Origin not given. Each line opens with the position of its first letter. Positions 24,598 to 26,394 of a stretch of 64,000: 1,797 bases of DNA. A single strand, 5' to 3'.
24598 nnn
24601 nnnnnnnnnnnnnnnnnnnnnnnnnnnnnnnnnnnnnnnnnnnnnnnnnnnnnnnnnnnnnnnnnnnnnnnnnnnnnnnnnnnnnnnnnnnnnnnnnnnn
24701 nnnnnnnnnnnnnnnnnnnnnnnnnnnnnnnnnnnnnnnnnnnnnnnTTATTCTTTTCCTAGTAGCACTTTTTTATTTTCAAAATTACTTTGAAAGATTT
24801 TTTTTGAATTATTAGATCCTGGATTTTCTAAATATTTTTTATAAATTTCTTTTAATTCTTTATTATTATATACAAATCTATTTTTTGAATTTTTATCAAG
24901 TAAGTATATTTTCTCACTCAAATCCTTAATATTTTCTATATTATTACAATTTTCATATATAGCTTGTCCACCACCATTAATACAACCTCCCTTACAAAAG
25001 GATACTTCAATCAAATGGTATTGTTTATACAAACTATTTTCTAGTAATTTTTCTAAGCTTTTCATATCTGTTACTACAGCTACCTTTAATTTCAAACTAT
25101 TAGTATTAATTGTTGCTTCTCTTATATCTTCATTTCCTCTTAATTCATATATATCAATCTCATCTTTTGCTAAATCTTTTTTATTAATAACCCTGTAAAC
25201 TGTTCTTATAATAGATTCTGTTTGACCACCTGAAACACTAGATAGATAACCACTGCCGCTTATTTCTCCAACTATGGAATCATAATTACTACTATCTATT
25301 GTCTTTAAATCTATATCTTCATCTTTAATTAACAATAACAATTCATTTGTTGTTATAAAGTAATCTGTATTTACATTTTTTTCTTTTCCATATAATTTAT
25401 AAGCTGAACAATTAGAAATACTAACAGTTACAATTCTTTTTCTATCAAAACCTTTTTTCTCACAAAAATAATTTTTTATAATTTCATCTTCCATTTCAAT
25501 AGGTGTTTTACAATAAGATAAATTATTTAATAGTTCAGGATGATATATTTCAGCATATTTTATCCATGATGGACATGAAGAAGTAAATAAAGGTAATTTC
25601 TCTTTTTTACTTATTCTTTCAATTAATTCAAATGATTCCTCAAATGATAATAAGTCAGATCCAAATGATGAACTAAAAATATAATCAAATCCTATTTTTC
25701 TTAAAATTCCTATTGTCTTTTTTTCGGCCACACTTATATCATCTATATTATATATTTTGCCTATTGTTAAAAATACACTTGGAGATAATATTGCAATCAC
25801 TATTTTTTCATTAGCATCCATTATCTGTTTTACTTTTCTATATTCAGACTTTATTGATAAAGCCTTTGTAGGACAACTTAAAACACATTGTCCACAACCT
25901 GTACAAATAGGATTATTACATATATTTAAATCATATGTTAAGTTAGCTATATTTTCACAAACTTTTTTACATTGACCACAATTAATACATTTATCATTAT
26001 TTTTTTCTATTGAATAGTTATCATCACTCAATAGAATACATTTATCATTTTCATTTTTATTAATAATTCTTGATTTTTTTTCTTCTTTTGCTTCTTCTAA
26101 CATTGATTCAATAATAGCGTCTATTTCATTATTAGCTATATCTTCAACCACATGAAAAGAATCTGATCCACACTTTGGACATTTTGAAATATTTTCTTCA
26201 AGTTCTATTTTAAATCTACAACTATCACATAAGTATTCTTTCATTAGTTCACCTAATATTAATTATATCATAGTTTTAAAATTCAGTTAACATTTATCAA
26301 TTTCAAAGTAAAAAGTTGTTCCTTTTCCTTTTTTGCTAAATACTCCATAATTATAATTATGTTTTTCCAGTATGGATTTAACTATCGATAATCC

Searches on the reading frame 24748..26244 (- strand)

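Call 18: search_protein_families(library=pfam, proteins=[window:24748-26244:-], max_evalue=0.1)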
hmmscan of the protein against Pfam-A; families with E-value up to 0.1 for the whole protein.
window:24748-26244:- (498 aa): 17 families
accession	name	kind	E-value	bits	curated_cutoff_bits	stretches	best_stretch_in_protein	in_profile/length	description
PF02906.19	Fe_hyd_lg_C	-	5e-62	210.2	22.1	1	147-425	1-245/245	Iron only hydrogenase large subunit, C-terminal domain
PF12838.12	Fer4_7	-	2.1e-07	31.7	27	2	114-137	2-25/52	4Fe-4S dicluster domain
PF00037.32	Fer4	-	4.7e-07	29.8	21.1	2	114-129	8-23/24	4Fe-4S binding domain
PF02256.22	Fe_hyd_SSU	-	4.9e-06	26.9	24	1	443-484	8-49/56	Iron hydrogenase small subunit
PF12837.12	Fer4_6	-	1.8e-05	24.9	25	2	79-97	2-20/24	4Fe-4S binding domain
PF13237.11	Fer4_10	-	3.6e-05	24.1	25.5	2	79-125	2-53/53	4Fe-4S dicluster domain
PF13187.11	Fer4_9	-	7.7e-05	23.1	27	2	85-128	1-51/52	4Fe-4S dicluster domain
PF14697.11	Fer4_21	-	0.0002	21.9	35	1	82-128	4-56/59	4Fe-4S dicluster domain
PF13484.11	Fer4_16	-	0.00057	21.1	30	1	114-141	2-30/66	4Fe-4S double cluster binding domain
PF20469.4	OLD-like_TOPRIM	-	0.0011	19.8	23.2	1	340-394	11-66/67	Overcoming lysogenization defect protein-like, TOPRIM domain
PF13183.11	Fer4_8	-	0.0012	19.8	27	0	114-126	5-17/68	4Fe-4S dicluster domain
PF12798.12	Fer4_3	-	0.0018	19.4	27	1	114-128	1-15/15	4Fe-4S binding domain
PF12797.12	Fer4_2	-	0.0063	16.9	24.5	2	81-96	5-20/22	4Fe-4S binding domain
PF13370.11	Fer4_13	-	0.014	16.5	24.5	0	83-99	3-19/58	4Fe-4S single cluster domain of Ferredoxin I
PF23455.1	DUF7129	-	0.016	15.3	30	1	3-28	11-36/45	Domain of unknown function (DUF7129)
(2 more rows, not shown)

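Call 67: search_protein_families(library=ncbifam, proteins=[window:24748-26244:-], max_evalue=0.01)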
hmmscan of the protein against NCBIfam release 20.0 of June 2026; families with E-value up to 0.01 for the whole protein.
window:24748-26244:- (498 aa): 39 families (the best 25 are shown)
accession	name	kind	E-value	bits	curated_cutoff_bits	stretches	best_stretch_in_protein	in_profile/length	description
NF040763.1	FeFe_hydrog_A6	exception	4.6e-105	352.1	765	1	63-490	124-570/571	NADH-dependent [FeFe] hydrogenase, group A6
TIGR02512.1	FeFe_hydrog_A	subfamily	9.9e-90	301.1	405.95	1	78-428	1-373/375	[FeFe] hydrogenase, group A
NF040762.1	Hydr_FeFe_Clost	exception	1.5e-84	284.7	900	1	56-488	119-571/572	ferredoxin hydrogenase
TIGR04105.1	FeFe_hydrog_B1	subfamily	3.6e-38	131.4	450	1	110-394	186-446/462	monomeric [FeFe] hydrogenase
NF040864.1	HgcB_ferredoxin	equivalog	3.4e-07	30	99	1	77-134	7-66/93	mercury methylation ferredoxin HgcB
TIGR02494.1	PFLE_PFLC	subfamily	4.8e-07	29.3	174.35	1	81-144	45-112/293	glycyl-radical enzyme activating protein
TIGR04395.1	cutC_activ_rSAM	equivalog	1.1e-05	24.8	360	1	79-144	49-118/309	choline TMA-lyase-activating enzyme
NF040770.1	hetero_SS_HdrA2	exception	1.2e-05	23.6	1100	1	73-135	566-629/777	CoB-CoM heterodisulfide reductase HdrA2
TIGR02912.1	sulfite_red_C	equivalog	1.3e-05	24.3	324.1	1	82-134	167-223/314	sulfite reductase subunit C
NF007204.0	PRK09625.1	equivalog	1.5e-05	25.1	125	1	46-131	17-108/133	pyruvate flavodoxin oxidoreductase subunit delta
NF043069.1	T4HPD_activ_SAM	equivalog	1.5e-05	24.5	425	1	78-147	45-115/299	trans-4-hydroxy-L-proline dehydratase activase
NF045874.1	Vhu_polyferre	exception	4.8e-05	22.3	600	1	78-151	190-263/381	F420-non-reducing hydrogenase associated-polyferredoxin VhuB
NF048010.1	SfplDhtActHpsHDes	equivalog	8.4e-05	21.5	430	1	79-147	50-123/298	(2S)-3-sulfopropanediol dehydratase activating enzyme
NF043039.1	HgcAB_like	equivalog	9.7e-05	22.1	285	1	72-130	288-350/350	HgcAB-like fusion protein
NF038196.1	ferrodoxin_EFR1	subfamily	9.9e-05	22.5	75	1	35-140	131-240/242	EFR1 family ferrodoxin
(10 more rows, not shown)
